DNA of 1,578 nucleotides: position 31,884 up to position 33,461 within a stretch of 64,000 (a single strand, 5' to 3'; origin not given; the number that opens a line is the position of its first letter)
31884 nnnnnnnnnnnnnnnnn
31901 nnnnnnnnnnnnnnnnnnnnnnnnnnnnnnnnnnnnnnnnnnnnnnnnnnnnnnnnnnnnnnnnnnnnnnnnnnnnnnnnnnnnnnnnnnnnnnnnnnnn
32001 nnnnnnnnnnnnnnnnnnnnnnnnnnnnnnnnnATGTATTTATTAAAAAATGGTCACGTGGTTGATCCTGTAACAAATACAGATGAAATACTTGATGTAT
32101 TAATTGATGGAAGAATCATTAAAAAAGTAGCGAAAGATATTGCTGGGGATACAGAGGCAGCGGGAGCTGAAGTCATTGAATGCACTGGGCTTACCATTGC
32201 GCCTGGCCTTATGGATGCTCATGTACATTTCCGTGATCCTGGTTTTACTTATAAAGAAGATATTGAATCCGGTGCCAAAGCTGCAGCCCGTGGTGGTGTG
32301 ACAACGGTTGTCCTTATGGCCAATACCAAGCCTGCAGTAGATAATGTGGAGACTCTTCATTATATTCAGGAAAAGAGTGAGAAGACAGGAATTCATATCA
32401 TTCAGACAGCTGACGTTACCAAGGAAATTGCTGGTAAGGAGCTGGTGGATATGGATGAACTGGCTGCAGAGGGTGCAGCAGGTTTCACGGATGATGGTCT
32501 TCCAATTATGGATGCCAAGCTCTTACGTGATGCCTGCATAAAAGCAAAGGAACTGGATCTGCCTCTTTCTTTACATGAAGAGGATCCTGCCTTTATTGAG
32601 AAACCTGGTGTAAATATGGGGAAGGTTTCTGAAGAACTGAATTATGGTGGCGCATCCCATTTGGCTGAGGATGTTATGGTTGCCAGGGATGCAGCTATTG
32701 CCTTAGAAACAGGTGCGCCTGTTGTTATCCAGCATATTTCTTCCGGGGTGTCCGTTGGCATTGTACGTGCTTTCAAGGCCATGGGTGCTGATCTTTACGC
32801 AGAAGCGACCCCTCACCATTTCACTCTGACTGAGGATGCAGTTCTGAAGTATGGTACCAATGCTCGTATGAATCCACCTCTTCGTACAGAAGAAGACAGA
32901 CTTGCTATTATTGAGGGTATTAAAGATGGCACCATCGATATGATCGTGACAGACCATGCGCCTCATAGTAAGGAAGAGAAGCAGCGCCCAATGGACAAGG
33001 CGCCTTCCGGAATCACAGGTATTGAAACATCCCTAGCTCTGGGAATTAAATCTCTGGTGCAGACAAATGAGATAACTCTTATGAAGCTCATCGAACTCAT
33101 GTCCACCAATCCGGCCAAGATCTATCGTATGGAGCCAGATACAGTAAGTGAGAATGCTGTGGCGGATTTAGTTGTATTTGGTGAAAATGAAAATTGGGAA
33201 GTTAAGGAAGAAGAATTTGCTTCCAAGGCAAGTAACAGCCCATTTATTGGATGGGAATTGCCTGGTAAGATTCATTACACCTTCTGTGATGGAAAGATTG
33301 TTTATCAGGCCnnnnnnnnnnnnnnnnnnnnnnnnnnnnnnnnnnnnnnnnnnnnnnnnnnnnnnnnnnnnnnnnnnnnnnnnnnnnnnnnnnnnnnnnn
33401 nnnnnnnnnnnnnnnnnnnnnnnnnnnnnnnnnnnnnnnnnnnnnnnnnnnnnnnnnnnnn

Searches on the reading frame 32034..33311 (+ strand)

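Call 57: search_protein_families(library=pfam, proteins=[window:32034-33311:+], max_evalue=0.00001)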
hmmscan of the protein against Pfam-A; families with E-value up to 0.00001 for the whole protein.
window:32034-33311:+ (426 aa): 2 families
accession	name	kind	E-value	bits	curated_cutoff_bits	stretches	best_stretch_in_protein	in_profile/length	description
PF01979.26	Amidohydro_1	-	8e-26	91.5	25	1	55-423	2-345/345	Amidohydrolase family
PF07969.17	Amidohydro_3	-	1.3e-07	31.9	29.7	0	344-424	404-472/472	Amidohydrolase family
